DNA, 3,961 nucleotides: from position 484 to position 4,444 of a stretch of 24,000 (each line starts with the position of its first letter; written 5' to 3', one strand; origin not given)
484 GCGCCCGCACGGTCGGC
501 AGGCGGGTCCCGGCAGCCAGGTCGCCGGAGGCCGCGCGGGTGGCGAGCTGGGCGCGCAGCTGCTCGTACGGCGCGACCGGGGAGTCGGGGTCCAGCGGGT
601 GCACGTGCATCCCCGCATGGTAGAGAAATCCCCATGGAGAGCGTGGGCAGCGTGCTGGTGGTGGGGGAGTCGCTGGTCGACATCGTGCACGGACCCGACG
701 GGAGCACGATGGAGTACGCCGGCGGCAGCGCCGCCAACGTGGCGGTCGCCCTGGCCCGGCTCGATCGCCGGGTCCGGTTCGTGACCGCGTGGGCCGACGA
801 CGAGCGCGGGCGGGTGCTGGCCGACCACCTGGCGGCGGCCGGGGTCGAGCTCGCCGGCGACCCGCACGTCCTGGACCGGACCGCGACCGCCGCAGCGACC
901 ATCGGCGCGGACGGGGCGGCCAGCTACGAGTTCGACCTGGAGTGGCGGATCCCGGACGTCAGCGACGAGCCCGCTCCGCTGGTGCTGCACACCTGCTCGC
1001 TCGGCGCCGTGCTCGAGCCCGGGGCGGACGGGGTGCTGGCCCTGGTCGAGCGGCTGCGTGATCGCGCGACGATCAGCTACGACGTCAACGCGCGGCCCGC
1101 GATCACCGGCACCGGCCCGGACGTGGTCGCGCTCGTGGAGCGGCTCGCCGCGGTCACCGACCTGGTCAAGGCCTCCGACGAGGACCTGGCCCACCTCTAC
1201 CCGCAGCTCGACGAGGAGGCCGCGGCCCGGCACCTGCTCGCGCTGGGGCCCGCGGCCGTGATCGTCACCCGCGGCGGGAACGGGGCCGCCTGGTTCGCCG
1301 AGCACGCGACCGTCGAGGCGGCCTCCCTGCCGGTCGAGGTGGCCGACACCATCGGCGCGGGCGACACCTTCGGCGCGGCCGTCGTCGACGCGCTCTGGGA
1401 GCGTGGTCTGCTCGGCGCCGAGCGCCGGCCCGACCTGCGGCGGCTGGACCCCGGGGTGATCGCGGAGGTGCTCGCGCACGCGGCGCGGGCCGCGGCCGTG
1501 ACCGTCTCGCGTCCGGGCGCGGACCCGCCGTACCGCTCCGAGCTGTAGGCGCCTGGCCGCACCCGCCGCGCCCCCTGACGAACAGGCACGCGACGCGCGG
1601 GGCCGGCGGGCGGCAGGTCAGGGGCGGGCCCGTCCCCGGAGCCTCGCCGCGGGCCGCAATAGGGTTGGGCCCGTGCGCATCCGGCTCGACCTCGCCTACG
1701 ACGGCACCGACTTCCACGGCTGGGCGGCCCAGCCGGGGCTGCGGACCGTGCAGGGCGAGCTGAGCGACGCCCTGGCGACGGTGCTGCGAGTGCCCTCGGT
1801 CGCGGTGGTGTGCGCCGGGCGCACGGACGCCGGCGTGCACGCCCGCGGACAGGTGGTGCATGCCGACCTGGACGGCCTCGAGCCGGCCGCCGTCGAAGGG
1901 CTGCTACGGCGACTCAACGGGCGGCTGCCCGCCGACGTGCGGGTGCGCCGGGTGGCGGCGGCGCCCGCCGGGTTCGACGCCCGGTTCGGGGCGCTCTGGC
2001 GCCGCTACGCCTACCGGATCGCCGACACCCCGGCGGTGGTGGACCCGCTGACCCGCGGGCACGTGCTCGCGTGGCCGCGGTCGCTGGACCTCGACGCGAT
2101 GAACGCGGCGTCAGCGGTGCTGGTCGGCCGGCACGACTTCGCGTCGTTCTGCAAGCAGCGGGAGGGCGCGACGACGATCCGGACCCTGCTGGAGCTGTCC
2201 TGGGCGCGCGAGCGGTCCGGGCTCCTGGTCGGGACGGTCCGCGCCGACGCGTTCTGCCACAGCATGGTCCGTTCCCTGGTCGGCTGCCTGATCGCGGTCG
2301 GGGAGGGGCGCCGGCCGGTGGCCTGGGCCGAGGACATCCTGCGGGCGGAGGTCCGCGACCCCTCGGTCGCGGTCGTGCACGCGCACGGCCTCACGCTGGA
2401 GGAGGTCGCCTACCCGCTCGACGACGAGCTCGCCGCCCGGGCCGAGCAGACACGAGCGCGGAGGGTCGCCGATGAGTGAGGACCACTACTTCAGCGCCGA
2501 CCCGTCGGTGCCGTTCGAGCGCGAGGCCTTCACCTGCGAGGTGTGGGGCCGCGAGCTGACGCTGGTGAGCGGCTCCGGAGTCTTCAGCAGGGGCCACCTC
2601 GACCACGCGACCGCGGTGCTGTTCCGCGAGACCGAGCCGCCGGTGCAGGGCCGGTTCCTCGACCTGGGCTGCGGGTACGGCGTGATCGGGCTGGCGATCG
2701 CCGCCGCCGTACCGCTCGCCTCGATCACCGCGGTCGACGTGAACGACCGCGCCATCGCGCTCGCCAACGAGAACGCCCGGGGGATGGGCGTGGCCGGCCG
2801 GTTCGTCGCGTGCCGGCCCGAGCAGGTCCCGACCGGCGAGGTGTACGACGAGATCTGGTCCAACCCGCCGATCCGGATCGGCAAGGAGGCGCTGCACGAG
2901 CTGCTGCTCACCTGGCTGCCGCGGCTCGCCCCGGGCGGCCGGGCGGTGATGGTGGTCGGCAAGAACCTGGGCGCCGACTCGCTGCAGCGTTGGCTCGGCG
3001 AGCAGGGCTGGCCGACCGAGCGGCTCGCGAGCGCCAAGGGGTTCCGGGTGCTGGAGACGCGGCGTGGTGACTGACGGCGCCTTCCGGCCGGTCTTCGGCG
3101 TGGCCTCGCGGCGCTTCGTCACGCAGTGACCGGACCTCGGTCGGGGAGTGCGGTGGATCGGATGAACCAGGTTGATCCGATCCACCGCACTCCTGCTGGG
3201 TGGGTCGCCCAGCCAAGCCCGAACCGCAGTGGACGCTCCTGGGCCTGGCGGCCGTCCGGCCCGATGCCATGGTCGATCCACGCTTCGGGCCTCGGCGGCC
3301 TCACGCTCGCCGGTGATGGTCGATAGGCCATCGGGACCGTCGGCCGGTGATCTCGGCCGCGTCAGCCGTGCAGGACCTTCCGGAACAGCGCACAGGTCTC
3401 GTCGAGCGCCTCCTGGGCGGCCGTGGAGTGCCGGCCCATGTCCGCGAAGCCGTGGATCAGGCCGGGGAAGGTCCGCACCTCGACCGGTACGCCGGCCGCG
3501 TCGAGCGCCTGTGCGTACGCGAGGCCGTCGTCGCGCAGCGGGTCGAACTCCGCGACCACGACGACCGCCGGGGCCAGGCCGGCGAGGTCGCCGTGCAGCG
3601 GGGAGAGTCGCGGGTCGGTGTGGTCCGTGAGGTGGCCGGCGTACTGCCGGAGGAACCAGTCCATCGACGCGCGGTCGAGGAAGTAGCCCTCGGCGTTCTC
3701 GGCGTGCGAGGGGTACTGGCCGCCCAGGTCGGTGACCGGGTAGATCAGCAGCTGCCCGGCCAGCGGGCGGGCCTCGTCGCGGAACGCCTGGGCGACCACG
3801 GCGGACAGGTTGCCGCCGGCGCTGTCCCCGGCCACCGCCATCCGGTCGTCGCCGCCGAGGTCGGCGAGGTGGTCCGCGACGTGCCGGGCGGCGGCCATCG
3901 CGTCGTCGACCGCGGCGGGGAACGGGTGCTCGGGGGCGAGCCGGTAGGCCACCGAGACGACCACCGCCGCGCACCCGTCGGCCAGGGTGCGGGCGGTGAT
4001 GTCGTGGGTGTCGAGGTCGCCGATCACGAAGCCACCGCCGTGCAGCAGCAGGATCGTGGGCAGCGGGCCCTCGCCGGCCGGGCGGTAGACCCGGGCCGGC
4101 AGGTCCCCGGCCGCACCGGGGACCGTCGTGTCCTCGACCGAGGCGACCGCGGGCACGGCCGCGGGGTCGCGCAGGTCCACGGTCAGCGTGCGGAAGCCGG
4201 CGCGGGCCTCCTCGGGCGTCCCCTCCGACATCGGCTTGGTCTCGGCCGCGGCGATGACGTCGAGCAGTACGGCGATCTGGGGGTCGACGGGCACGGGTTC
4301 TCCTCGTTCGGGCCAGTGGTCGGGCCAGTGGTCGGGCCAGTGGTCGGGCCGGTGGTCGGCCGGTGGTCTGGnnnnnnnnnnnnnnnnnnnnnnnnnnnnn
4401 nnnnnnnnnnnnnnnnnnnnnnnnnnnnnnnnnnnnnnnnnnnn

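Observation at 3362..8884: TetR-controlled operon resembling a split ACAD10/11 or lva-type 4-oxo/4-hydroxy-acid pathway, with a terminal esterase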

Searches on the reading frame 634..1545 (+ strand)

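Call 20: search_protein_families(library=pfam, proteins=[window:634-1545:+], max_evalue=0.00001)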
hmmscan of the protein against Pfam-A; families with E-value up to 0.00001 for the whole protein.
window:634-1545:+ (304 aa): 1 family
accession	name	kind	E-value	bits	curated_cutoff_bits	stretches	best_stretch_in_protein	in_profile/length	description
PF00294.29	PfkB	-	8.3e-31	107.9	25.8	1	7-299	4-298/302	pfkB family carbohydrate kinase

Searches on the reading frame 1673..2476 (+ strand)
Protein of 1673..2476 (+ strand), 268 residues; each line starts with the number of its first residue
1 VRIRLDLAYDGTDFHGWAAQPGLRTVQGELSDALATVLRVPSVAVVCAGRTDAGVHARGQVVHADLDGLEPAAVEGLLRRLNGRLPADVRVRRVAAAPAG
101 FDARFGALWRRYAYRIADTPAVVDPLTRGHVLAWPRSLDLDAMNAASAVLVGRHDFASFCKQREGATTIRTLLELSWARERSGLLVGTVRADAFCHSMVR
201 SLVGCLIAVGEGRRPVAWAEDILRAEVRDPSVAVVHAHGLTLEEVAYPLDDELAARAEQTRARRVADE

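Call 20: search_protein_families(library=pfam, proteins=[window:1673-2476:+], max_evalue=0.00001)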
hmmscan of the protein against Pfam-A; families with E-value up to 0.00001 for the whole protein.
window:1673-2476:+ (268 aa): 1 family
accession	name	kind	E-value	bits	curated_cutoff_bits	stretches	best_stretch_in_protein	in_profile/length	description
PF01416.25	PseudoU_synth_1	-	3.3e-35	121.3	23.3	2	147-248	2-108/108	tRNA pseudouridine synthase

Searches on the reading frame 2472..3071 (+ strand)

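Call 20: search_protein_families(library=pfam, proteins=[window:2472-3071:+], max_evalue=0.00001)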
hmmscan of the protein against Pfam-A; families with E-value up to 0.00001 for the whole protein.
window:2472-3071:+ (200 aa): 4 families
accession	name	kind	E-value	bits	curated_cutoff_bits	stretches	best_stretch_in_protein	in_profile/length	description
PF05175.20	MTS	-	1.8e-29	103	23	1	28-194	1-169/170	Methyltransferase small domain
PF13649.12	Methyltransf_25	-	3.1e-10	41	27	1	63-156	2-97/97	Methyltransferase domain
PF13847.12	Methyltransf_31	-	2.2e-07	31.1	27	1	61-127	6-77/145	Methyltransferase domain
PF06325.19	PrmA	-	3.6e-07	30.4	22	1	61-159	164-257/296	Ribosomal protein L11 methyltransferase (PrmA)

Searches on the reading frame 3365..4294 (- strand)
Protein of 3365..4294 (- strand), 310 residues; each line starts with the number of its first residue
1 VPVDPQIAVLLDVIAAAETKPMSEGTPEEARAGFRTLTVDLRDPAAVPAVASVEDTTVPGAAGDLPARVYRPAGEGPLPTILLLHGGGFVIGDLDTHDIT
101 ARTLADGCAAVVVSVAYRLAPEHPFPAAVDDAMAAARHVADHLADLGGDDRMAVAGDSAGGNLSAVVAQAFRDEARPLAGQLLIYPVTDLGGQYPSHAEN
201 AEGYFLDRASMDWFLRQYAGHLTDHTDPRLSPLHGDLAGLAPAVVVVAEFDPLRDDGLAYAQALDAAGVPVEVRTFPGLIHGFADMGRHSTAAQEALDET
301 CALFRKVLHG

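Call 10: search_protein_families(library=pfam, proteins=[window:3365-4294:-])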
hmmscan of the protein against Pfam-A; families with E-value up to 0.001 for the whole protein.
window:3365-4294:- (310 aa): 5 families
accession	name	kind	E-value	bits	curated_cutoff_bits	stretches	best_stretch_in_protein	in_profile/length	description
PF07859.19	Abhydrolase_3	-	5.7e-73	245.6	25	1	82-284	2-209/210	alpha/beta hydrolase fold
PF20434.5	BD-FAE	-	1.3e-15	58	26.8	1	70-169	4-108/215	BD-FAE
PF00135.34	COesterase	-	1.5e-07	31.2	27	1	69-163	90-196/515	Carboxylesterase family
PF00326.27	Peptidase_S9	-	1.5e-06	28.3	22.6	1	129-288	45-194/213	Prolyl oligopeptidase family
PF01738.24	DLH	-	3.8e-05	23.8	21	1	241-307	144-216/217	Dienelactone hydrolase family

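Call 11: search_protein_families(library=ncbifam, proteins=[window:3365-4294:-])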
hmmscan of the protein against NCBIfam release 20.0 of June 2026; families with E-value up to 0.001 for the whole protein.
window:3365-4294:- (310 aa): 11 families
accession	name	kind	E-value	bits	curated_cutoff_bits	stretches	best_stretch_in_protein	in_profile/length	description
NF058653.1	LipP1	equivalog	2.6e-108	361.4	350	1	5-302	1-298/300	LipP1 family hormone-sensitive lipase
NF033149.0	CHL_hydrolase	equivalog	3.6e-79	265.9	500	1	1-304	1-305/310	chloramphenicol hydrolase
NF007547.0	PRK10162.1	equivalog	1.2e-45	155.9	389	1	48-308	56-319/321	acetyl esterase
NF058651.1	GESAG_HSLs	subfamily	3.2e-38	131.5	430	1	45-305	36-293/296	GESAG motif subfamily hormone-sensitive lipase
NF058649.1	GTSAG_HSLs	subfamily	6.6e-33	114.4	380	1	15-287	29-292/312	GTSAG motif subfamily hormone-sensitive lipase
NF058650.1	GCSAG_HSLs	subfamily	1.1e-16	61.3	410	1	82-304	89-309/314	GCSAG motif subfamily hormone-sensitive lipase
NF052352.1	TriaclglyLipLipYMycb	equivalog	2.3e-15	56.7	450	1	81-283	191-377/397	triacylglycerol lipase LipY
NF052354.1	EstLipQMycob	equivalog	2.1e-08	33.2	700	1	75-173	162-261/418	esterase LipQ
NF042968.1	AcxylEst_AxeA1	equivalog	7.5e-06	24.5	700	1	82-284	52-245/459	acetylxylan esterase AxeA1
NF052620.1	AryltfaseLP1002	equivalog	3.4e-05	23.3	300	0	77-201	31-168/265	lp_1002 family arylesterase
NF058665.1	HaHSL_fam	equivalog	4.5e-05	22.9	320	1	79-190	62-171/260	hormone-sensitive lipase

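Call 57: search_solved_structures(query=window:3365-4294:-, max_evalue=1e-40)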
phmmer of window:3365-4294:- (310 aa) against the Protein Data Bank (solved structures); distinct sequences matched with E-value up to 1e-40: 45.
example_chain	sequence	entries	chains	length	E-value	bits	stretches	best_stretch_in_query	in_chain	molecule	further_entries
4ypv_A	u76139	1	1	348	4.6e-74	252.8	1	1-298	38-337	Est8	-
6i8d_A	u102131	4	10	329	7.2e-69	235.8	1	44-303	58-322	EH1AB1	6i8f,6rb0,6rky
5jd4_A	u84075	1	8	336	1.1e-68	235.2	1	9-303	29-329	LAE6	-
6aae_A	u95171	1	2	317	5e-64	219.9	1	1-287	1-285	Esterase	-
6iey_B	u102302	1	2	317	1.7e-63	218.1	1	1-287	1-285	Esterase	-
1evq_A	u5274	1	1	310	4.6e-63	216.7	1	1-300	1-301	SERINE HYDROLASE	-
1qz3_A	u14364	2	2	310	4.8e-63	216.7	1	1-300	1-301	CARBOXYLESTERASE EST2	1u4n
9ju4_A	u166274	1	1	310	7.1e-63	216.1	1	1-300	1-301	Alpha/beta hydrolase fold-3 domain protein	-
7zr3_A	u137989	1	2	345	8.5e-63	215.8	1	30-288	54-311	EH0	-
2hm7_A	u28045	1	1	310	2.7e-62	214.2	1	1-300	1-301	Carboxylesterase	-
2yh2_A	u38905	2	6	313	3e-62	214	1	2-303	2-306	ESTERASE | ALPHA/BETA HYDROLASE FOLD-3 DOMAIN PROTEIN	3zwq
5lk6_A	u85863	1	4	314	3.9e-62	213.7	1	1-286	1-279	Alpha/beta hydrolase fold-3 domain protein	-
3wj1_A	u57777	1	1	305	6.5e-62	212.9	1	1-286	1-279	Carboxylesterase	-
2c7b_A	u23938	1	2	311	7e-61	209.6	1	1-306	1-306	CARBOXYLESTERASE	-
8yfz_A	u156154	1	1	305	8.4e-61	209.3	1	1-286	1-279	Carboxylesterase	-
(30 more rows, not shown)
